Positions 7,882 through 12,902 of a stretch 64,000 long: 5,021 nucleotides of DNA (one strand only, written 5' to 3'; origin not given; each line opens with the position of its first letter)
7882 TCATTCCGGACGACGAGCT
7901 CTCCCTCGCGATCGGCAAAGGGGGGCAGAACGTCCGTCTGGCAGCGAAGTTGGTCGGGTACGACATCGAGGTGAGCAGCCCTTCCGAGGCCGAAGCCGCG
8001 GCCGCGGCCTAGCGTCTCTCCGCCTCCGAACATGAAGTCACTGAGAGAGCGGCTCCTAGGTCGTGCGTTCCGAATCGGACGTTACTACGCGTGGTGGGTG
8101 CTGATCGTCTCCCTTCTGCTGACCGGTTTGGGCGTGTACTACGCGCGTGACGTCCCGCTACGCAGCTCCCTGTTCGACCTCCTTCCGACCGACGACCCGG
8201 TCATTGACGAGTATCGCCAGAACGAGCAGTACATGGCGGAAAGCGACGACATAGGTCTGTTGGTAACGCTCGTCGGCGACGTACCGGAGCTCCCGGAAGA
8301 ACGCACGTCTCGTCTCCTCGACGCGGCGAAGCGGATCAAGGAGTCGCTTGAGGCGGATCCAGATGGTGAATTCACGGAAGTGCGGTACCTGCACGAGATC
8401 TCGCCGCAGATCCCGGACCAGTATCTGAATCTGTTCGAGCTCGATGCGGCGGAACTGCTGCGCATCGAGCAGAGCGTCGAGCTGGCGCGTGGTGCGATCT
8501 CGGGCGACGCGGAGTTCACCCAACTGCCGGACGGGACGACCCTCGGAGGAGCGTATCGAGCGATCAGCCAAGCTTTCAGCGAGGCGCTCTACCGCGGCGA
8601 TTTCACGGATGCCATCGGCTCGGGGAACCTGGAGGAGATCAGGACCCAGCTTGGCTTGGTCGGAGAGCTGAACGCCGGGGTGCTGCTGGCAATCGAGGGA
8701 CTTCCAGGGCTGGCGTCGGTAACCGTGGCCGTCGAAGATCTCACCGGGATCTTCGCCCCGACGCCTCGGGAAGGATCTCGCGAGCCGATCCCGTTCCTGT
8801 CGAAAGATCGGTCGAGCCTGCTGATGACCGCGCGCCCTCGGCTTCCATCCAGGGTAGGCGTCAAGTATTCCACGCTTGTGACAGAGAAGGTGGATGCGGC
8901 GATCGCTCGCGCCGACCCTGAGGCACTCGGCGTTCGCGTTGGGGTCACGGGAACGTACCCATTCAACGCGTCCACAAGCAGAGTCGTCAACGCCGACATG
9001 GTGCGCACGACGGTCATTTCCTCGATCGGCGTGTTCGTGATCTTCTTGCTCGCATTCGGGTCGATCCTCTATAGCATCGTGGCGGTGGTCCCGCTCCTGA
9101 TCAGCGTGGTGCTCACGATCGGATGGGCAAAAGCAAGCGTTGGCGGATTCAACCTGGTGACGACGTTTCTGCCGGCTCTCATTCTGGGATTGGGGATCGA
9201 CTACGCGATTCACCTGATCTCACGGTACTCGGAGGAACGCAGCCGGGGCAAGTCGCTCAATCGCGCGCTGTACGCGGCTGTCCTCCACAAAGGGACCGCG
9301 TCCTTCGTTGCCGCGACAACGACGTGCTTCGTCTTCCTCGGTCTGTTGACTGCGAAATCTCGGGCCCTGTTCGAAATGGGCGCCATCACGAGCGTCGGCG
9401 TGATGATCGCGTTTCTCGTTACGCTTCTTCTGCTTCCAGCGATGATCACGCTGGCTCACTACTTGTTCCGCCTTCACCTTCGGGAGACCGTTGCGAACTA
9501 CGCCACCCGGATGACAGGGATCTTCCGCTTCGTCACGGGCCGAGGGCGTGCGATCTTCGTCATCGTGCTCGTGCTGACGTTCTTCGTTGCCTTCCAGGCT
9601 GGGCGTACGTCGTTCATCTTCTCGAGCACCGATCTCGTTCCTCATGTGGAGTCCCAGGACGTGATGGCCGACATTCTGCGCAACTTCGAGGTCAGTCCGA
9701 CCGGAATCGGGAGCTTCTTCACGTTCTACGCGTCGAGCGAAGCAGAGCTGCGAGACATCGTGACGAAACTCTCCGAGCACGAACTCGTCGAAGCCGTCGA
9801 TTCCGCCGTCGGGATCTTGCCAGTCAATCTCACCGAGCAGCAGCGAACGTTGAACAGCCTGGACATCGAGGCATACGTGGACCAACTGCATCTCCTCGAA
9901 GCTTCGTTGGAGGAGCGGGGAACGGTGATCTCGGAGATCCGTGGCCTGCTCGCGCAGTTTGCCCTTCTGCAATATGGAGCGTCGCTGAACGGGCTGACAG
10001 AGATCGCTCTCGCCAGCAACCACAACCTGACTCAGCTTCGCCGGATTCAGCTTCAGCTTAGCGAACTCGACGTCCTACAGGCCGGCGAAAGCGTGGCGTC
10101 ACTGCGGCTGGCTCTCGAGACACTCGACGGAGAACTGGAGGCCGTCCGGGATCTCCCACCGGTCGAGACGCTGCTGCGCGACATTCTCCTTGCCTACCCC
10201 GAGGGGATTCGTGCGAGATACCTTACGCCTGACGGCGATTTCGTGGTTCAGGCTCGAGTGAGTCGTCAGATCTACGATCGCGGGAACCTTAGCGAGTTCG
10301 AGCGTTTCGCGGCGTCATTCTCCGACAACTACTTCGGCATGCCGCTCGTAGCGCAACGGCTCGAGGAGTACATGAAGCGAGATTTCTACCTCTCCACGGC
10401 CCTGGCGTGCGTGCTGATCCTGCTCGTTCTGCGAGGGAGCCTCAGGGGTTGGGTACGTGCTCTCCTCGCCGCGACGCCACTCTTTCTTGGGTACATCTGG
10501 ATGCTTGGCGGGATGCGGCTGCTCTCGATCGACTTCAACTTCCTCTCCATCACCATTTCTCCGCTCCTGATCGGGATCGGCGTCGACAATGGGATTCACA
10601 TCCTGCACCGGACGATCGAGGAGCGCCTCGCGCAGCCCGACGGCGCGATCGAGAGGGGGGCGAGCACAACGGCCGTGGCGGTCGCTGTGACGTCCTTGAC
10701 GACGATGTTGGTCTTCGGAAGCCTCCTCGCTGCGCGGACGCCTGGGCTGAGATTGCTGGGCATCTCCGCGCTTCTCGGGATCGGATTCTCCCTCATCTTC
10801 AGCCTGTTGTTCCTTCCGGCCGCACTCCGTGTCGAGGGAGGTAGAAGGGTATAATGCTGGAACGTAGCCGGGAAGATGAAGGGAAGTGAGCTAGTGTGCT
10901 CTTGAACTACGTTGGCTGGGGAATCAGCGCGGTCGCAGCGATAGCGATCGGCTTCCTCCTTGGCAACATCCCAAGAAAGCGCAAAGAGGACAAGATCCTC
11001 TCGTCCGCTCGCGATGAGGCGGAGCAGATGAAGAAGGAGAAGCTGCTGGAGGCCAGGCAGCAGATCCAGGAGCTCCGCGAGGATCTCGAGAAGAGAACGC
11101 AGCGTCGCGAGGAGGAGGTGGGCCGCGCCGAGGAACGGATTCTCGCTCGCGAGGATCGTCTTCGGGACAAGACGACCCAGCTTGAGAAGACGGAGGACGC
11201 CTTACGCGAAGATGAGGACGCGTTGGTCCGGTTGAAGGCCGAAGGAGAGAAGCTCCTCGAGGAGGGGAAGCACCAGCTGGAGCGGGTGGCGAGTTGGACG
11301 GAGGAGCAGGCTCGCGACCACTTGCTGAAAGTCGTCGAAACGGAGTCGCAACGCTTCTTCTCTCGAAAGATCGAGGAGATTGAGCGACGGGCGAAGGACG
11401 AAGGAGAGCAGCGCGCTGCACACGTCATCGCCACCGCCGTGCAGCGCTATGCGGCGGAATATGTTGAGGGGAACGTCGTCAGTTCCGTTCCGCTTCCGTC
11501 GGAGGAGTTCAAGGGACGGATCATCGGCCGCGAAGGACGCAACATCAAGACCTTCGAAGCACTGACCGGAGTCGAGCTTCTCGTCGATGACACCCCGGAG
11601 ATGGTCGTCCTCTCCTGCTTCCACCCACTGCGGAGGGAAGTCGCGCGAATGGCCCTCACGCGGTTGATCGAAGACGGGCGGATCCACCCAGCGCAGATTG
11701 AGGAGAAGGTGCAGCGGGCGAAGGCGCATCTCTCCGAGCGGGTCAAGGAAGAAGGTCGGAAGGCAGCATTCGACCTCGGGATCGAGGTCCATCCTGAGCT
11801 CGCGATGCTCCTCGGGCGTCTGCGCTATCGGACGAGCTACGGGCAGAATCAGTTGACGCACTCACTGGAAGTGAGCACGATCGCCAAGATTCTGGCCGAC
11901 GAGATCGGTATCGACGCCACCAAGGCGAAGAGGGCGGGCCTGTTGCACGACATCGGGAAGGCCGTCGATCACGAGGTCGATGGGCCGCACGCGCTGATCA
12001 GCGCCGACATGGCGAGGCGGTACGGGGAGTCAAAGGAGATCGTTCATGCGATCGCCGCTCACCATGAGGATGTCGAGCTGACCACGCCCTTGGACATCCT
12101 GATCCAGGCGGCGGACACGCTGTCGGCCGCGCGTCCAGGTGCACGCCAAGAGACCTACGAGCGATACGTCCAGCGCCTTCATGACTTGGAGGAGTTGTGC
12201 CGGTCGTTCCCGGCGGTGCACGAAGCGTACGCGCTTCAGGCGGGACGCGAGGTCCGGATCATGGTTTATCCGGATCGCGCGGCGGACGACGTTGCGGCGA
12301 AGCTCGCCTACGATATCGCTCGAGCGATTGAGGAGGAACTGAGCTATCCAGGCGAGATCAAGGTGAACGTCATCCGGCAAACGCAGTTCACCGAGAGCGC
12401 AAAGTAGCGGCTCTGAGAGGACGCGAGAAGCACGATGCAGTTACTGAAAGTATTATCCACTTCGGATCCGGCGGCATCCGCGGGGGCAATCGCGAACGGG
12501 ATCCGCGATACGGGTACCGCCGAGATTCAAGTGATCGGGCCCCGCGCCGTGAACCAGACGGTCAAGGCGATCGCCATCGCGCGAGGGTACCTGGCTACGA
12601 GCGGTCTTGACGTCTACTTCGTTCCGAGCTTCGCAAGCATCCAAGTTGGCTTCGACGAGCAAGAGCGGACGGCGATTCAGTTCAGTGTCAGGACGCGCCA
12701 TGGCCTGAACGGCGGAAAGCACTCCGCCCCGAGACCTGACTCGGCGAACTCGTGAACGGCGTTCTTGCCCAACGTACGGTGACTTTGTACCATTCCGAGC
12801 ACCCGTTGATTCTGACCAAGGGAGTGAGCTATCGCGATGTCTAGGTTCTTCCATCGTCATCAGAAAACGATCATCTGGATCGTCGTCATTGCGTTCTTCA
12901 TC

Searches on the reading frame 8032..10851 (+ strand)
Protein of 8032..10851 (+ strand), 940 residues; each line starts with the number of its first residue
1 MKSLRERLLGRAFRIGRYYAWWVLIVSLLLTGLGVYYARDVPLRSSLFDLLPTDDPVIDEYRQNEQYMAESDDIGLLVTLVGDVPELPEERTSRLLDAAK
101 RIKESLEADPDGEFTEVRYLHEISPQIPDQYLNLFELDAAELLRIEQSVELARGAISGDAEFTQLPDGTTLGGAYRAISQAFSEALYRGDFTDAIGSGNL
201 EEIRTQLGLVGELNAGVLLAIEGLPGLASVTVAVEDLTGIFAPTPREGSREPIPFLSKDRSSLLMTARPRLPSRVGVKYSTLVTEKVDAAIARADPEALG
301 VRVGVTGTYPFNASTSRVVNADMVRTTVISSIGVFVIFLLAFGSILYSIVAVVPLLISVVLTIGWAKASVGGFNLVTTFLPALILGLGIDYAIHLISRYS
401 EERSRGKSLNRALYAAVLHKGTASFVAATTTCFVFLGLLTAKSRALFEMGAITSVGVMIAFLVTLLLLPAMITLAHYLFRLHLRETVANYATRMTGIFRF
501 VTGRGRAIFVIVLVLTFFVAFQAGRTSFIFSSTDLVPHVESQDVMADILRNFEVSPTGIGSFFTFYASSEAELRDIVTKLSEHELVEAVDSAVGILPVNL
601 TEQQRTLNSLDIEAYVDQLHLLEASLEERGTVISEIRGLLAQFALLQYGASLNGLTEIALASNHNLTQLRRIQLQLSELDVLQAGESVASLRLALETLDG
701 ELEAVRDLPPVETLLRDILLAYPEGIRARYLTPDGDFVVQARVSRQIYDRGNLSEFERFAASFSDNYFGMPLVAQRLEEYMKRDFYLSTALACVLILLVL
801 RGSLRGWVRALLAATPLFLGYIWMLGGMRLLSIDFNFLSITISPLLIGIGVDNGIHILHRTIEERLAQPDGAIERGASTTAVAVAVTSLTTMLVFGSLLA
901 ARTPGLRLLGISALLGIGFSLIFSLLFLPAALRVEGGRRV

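Call 55: search_protein_families(library=pfam, proteins=[window:8032-10851:+], max_evalue=0.00001)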
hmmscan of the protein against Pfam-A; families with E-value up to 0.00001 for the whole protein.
window:8032-10851:+ (940 aa): 3 families
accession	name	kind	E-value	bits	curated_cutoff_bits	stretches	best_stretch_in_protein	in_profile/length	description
PF03176.21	MMPL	-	1.1e-33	117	20.5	2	284-475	107-302/333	MMPL family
PF02460.24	Patched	-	1.1e-10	41.9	23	1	818-932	36-154/156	Patched SSD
PF12349.14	Sterol-sensing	-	6.1e-07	29.9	22.3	0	820-936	19-137/153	Sterol-sensing domain of SREBP cleavage-activation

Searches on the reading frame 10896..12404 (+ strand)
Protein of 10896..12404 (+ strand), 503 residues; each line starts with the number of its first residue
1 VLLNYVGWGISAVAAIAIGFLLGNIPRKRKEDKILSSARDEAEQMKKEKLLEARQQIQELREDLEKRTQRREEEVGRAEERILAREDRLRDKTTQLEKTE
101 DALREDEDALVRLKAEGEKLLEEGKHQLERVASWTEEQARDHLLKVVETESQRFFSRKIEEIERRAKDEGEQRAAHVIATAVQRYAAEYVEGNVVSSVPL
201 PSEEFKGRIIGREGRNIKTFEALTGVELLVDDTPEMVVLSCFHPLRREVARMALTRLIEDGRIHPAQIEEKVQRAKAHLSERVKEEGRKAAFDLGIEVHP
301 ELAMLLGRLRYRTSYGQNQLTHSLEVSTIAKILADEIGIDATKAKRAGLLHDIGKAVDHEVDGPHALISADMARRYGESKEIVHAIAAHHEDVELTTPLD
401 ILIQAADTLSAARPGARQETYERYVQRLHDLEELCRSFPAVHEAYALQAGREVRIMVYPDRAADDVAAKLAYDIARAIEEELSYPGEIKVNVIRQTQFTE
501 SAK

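Call 45: search_protein_families(library=pfam, proteins=[window:10896-12404:+], max_evalue=0.00001)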
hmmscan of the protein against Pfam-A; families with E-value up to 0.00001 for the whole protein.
window:10896-12404:+ (503 aa): 2 families
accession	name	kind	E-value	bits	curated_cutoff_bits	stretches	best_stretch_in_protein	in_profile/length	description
PF12072.13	RNase_Y_N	-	1e-29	103.8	32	1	30-189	35-201/201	RNase Y N-terminal region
PF01966.28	HD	-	8.6e-18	65.2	22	1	321-411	3-115/116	HD domain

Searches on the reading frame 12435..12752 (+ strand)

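Call 55: search_protein_families(library=pfam, proteins=[window:12435-12752:+], max_evalue=0.00001)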
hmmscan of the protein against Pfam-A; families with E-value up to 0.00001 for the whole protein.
window:12435-12752:+ (106 aa): 1 family
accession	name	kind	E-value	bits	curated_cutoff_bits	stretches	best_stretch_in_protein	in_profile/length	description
PF04232.17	SpoVS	-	1.1e-29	102.4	24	1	2-85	1-82/83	Stage V sporulation protein S (SpoVS)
